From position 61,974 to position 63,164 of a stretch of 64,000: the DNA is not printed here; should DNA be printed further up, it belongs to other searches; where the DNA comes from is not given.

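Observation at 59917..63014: Plasmid-borne catabolic cassette (IclR regulator, DapA-like aldolase, RidA, KdgT-like permease)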

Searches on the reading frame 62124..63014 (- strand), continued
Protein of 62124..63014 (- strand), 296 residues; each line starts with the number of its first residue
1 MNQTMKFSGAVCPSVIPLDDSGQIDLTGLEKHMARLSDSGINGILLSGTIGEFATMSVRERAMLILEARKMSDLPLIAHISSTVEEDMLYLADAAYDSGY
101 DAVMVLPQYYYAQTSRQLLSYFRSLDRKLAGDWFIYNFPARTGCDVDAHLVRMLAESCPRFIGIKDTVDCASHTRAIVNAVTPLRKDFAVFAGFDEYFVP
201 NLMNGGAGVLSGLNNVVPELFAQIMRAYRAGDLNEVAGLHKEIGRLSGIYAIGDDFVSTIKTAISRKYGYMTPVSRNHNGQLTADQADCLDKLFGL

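Call 14: find_encoding_contigs(protein=P0012, flank=10000, max_places=1)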
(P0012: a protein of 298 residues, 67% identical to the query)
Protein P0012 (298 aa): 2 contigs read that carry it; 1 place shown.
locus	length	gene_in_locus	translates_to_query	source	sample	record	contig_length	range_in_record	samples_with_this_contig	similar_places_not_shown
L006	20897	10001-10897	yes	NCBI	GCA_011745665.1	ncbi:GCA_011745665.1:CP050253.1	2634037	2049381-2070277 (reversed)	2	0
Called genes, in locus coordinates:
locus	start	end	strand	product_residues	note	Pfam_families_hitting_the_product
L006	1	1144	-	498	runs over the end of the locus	PF13286:HD_assoc (faint), PF01966:HD (weak)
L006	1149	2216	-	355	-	PF22660:RS_preATP-grasp-like (weak), PF02222:ATP-grasp, PF17769:PurK_C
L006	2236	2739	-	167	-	PF00731:AIRC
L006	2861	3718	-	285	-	PF00106:adh_short, PF01370:Epimerase (weak), PF02719:Polysacc_synt_2 (weak), PF08659:KR, PF13561:adh_short_C2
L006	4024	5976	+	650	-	PF08206:OB_RNB, PF17876:CSD2 (weak), PF00773:RNB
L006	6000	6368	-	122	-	PF02537:CRCB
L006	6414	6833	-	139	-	PF04386:SspB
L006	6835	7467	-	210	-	PF02798:GST_N, PF13417:GST_N_3, PF13409:GST_N_2, PF00043:GST_C (weak)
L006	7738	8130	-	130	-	PF00380:Ribosomal_S9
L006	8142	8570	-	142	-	PF00572:Ribosomal_L13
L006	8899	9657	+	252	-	PF09339:HTH_IclR, PF01614:IclR_C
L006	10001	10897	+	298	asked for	PF00701:DHDPS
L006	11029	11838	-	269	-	PF03446:NAD_binding_2, PF03807:F420_oxidored, PF14748:P5CR_dimer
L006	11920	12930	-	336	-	PF00892:EamA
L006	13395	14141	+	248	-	PF01048:PNP_UDP_1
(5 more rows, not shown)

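Call 22: find_related_loci(query=A2, collection=genome_contigs, flank=8000)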
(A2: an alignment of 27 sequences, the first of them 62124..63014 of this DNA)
Query A2 (296 aa) in genome_contigs; peptide patterns used: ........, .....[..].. (x = any residue, [..] = any of these).
434 stretches matched a pattern; 416 encode a relative of the query (tblastn E <= 1e-3); the best 80 are kept; 80 distinct loci.
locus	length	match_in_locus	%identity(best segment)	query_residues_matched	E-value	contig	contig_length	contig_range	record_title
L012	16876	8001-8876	67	5-296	1e-137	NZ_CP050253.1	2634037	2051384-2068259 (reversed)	Zophobihabitans entericus strain IPMB12 chromosome, complete genome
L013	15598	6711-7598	66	1-296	6e-136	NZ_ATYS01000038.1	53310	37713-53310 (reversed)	Budvicia aquatica DSM 5075 = ATCC 35567 strain DSM 5075 YWEDRAFT_scaffold_31.32_C, whole genome shotgun sequence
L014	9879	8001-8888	65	1-296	2e-134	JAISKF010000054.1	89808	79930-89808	MAG: Enterobacteriaceae bacterium isolate Hs463_bin3 k119_80326, whole genome shotgun sequence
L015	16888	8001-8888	65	1-296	3e-134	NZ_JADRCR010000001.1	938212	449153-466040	Limnobaculum allomyrinae strain BWR-B9 contig1, whole genome shotgun sequence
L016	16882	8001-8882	63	1-294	4e-131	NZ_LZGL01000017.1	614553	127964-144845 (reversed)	Gilliamella sp. wkB112 Gilliamella_apicola_wkB112_contig4, whole genome shotgun sequence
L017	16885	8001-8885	60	1-295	5e-125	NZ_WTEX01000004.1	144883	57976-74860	Gilliamella sp. Lep-s35 NODE_4_length_144883_cov_186.044925, whole genome shotgun sequence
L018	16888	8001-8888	59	1-296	3e-125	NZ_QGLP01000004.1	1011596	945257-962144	Gilliamella apicola strain ESL0177 Ga0133557_105, whole genome shotgun sequence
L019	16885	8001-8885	59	1-295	2e-124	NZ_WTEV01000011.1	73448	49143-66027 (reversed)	Gilliamella sp. Pas-s25 NODE_11_length_73448_cov_339.944931, whole genome shotgun sequence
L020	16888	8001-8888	59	1-296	2e-124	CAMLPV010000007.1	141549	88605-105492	MAG: uncultured Gilliamella sp. isolate SRR12181053_bin.8_metawrap_v1.3.0_MAG genome assembly, contig: ERZ12593183_22, w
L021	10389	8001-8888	59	1-296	1e-124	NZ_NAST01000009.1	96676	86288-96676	Gilliamella sp. N-G2 NODE_9, whole genome shotgun sequence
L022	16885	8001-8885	60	1-295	1e-123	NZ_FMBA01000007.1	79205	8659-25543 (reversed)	Gilliamella intestini strain R-53144, whole genome shotgun sequence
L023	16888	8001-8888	59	1-296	3e-123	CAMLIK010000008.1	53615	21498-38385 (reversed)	MAG: uncultured Gilliamella sp. isolate SRR17188281_bin.6_metawrap_v1.3.0_MAG genome assembly, contig: ERZ12636464_65, w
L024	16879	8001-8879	58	2-294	2e-123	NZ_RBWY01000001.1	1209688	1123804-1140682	Orbus hercynius strain DSM 22228 Ga0244546_101, whole genome shotgun sequence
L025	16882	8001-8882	63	1-294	4e-129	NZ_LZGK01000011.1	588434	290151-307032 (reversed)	Gilliamella sp. wkB178 Gilliamella_apicola_wkB178_contig4, whole genome shotgun sequence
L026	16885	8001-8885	59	1-295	1e-122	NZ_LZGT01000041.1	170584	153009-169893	Gilliamella sp. App6-5 Gilliamella_apicola_App6-5_contig4, whole genome shotgun sequence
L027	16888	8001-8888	63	1-296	1e-120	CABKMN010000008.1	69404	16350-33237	uncultured Bilophila sp. isolate MGYG-HGUT-01277 genome assembly, contig: NODE_145_length_69404_cov_72.8675, whole genom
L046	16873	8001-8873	57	6-296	9e-114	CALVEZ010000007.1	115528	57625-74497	MAG: Candidatus Bilophila faecipullorum isolate BRZ_GK__bin17 genome assembly, contig: BRZ_GK__NODE_185_length_115528_co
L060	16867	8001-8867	58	6-294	1e-112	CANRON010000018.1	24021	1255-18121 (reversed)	MAG: uncultured Ignatzschineria sp. isolate Lapin-020__bin42 genome assembly, contig: Lapin-020__NODE_2655_length_24021_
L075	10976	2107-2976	54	7-296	1e-111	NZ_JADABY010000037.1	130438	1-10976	Citrobacter sp. Res13-Sevr-PEB04-36 seq_tig37, whole genome shotgun sequence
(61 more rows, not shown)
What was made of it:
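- Tried and rejected: That arrangement belongs to Citrobacter, Kosakonia, Enterobacter and atypical Escherichia (call 22).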

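Call 28: find_encoding_contigs(protein=P0003, flank=8000, max_places=1)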
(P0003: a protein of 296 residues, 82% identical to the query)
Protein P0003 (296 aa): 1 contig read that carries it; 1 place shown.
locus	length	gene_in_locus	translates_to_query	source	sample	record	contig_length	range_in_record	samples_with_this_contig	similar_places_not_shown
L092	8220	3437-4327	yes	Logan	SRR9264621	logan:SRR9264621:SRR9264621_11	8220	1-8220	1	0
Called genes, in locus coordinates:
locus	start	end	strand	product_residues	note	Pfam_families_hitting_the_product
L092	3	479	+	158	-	?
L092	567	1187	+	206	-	PF15977:HTH_46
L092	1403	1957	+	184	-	-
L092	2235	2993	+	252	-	PF01435:Peptidase_M48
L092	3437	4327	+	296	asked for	PF00701:DHDPS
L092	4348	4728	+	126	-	PF01042:Ribonuc_L-PSP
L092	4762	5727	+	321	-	PF03812:KdgT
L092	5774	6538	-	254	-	PF09339:HTH_IclR, PF01614:IclR_C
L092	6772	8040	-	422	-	PF13356:Arm-DNA-bind_3, PF22022:Phage_int_M, PF00589:Phage_integrase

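Call 29: find_encoding_contigs(protein=P0009, flank=8000, max_places=1)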
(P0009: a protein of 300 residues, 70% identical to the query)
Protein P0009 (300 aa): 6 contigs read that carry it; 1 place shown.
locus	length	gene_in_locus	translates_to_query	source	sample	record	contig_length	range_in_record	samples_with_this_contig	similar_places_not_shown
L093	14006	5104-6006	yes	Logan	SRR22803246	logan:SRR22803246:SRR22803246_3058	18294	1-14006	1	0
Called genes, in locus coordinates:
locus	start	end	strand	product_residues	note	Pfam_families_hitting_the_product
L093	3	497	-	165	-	?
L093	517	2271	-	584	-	PF00664:ABC_membrane, PF00005:ABC_tran, PF02463:SMC_N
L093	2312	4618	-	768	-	PF13567:DUF4131, PF03772:Competence, PF00753:Lactamase_B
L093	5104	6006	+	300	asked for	PF00701:DHDPS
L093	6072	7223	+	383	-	PF00465:Fe-ADH, PF13685:Fe-ADH_2, PF25137:ADH_Fe_C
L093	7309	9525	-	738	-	PF02861:Clp_N, PF23569:NBD_SMAX1, PF00004:AAA, PF17871:AAA_lid_9, PF00004:AAA, PF07724:AAA_2, PF07728:AAA_5, PF10431:ClpB_D2-small, +7 more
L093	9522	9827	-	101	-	PF02617:ClpS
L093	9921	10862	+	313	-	PF04393:DUF535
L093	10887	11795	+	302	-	PF03956:Lys_export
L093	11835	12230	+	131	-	PF17775:YchJ_M-like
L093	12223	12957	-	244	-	PF00149:Metallophos, PF12850:Metallophos_2 (faint)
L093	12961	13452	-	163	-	PF00160:Pro_isomerase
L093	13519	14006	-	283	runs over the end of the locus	PF00763:THF_DHG_CYH, PF02882:THF_DHG_CYH_C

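Call 30: find_encoding_contigs(protein=P0011, flank=8000, max_places=1)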
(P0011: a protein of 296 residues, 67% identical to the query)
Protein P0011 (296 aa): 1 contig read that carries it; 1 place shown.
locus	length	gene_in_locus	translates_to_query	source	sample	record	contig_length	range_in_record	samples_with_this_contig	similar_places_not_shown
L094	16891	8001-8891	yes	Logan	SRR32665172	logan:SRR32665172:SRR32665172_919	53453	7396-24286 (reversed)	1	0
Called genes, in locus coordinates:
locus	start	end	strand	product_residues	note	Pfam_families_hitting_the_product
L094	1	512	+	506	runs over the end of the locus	PF02646:RmuC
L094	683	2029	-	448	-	PF05525:Branch_AA_trans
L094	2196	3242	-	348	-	PF00005:ABC_tran, PF13304:AAA_21 (faint), PF08402:TOBE_2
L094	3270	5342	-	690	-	PF00528:BPD_transp_1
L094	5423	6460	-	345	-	PF13531:SBP_bac_11, PF01547:SBP_bac_1, PF13416:SBP_bac_8, PF13343:SBP_bac_6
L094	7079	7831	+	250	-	PF09339:HTH_IclR, PF01614:IclR_C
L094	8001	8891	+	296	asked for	PF00701:DHDPS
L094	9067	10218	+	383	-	PF00465:Fe-ADH, PF13685:Fe-ADH_2, PF25137:ADH_Fe_C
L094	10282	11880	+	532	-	PF08666:SAF (weak), PF04295:GD_AH_second, PF20629:GD_AH_C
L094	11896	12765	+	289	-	PF04909:Amidohydro_2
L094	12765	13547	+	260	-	PF00106:adh_short, PF08659:KR, PF13561:adh_short_C2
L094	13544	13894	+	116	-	PF05336:rhaM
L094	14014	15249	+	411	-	PF00083:Sugar_tr (weak), PF07690:MFS_1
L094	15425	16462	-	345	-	PF00478:IMPDH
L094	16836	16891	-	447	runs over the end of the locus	PF01554:MatE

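Call 32: search_protein_families(library=pfam, proteins=[L016:9002-10153:+, L075:21-908:+, L075:956-2056:+, L075:4265-4876:-, L046:4936-5787:+, L024:6323-7933:+, L027:8903-9817:+, L060:13915-15306:+])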
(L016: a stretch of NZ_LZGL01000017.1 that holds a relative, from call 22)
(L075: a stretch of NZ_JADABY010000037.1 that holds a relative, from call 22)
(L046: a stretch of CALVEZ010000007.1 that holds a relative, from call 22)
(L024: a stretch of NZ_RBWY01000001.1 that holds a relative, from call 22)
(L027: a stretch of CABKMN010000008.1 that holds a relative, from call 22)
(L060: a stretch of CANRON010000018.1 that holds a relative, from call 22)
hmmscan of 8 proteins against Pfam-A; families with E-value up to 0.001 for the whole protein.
L016:9002-10153:+ (383 aa): 3 families
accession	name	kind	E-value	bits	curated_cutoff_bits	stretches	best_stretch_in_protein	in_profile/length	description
PF25137.1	ADH_Fe_C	-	8.4e-65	218.5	27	1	190-383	2-194/194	Fe-containing alcohol dehydrogenase family, C-terminal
PF00465.25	Fe-ADH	-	1.6e-49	168.1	31.3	1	11-177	4-167/168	Iron-containing alcohol dehydrogenase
PF13685.12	Fe-ADH_2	-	5.9e-13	49.5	28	1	13-108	2-95/149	Iron-containing alcohol dehydrogenase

L075:21-908:+ (295 aa): 1 family
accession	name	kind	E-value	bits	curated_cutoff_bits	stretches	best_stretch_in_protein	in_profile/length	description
PF00248.27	Aldo_ket_red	-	5.2e-41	141.1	24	1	2-292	23-289/291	Aldo/keto reductase family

L075:956-2056:+ (366 aa): 2 families
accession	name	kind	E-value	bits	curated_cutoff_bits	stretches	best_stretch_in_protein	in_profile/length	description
PF13378.12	MR_MLE_C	-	1.4e-59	201.9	29.4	1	149-353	2-218/219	Enolase C-terminal domain-like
PF02746.21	MR_MLE_N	-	3.8e-17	63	22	1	20-125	17-116/117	Mandelate racemase / muconate lactonizing enzyme, N-terminal domain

L075:4265-4876:- (203 aa): 4 families
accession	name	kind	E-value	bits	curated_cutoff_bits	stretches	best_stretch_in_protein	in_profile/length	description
PF07729.17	FCD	-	1.1e-15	58.5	24.3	1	73-192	1-124/125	FCD domain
PF00392.27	GntR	-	1.1e-11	44.6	27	1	4-54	2-55/64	Bacterial regulatory proteins, gntR family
PF13412.12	HTH_24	-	0.00031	20.7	21.9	1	24-54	18-48/48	Winged helix-turn-helix DNA-binding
PF07848.18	PaaX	-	0.00078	20.1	24.8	0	28-59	28-59/70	PaaX-like protein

L046:4936-5787:+ (283 aa): 1 family
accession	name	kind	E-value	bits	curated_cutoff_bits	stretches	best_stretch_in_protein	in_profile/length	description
PF04909.20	Amidohydro_2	-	3.6e-39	135.7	26.4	1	8-281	1-289/289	Amidohydrolase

L024:6323-7933:+ (536 aa): 3 families
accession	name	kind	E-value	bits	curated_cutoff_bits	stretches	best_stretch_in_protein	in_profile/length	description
PF20629.2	GD_AH_C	-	1.6e-85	286.7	26.8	1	294-534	1-241/242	D-galactarate/Altronate dehydratase, C-terminal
PF04295.18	GD_AH_second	-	2.2e-32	112.4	27.3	1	116-285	1-136/136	D-galactarate dehydratase/Altronate hydrolase, second domain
PF08666.17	SAF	-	1.6e-05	25.8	21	1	15-86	1-63/63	SAF domain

L027:8903-9817:+ (304 aa): 1 family
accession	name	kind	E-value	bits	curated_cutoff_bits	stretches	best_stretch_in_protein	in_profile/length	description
PF04909.20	Amidohydro_2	-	7.4e-25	88.7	26.4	1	101-299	63-288/289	Amidohydrolase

L060:13915-15306:+ (463 aa): 1 family
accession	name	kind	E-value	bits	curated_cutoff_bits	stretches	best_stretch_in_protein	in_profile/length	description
PF00171.27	Aldedh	-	1.4e-158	528.7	23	1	7-457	11-460/461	Aldehyde dehydrogenase family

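Call 44: find_encoding_contigs(protein=P0034, flank=9000, max_places=1)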
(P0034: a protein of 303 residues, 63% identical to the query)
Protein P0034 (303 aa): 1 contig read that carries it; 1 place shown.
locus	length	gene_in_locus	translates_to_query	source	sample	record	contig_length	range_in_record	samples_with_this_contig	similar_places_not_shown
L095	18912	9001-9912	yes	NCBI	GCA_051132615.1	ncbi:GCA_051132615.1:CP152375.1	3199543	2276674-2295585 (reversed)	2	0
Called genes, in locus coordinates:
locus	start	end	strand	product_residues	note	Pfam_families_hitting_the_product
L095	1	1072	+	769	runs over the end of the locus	PF06751:EutB, PF05985:EutC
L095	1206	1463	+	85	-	PF04994:TfoX_C, PF11731:Cdd1 (weak)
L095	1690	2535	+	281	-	PF02311:AraC_binding, PF07883:Cupin_2, PF12833:HTH_18, PF00165:HTH_AraC (weak)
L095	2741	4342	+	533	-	PF04295:GD_AH_second, PF20629:GD_AH_C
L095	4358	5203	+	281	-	PF04909:Amidohydro_2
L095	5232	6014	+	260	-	PF00106:adh_short, PF08659:KR, PF13561:adh_short_C2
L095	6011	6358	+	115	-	PF05336:rhaM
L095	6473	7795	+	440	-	PF00083:Sugar_tr, PF07690:MFS_1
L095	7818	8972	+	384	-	PF00465:Fe-ADH, PF13685:Fe-ADH_2, PF25137:ADH_Fe_C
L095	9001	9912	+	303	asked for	PF00701:DHDPS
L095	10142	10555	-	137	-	-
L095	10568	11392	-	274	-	PF14436:EndoU_bacteria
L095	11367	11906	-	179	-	-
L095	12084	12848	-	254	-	PF09992:NAGPA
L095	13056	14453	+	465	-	PF01565:FAD_binding_4, PF04030:ALO (weak)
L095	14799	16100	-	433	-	PF00675:Peptidase_M16, PF05193:Peptidase_M16_C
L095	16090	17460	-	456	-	PF00675:Peptidase_M16, PF05193:Peptidase_M16_C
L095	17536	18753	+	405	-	PF02881:SRP54_N, PF06414:Zeta_toxin (weak), PF00448:SRP54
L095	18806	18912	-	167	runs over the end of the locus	-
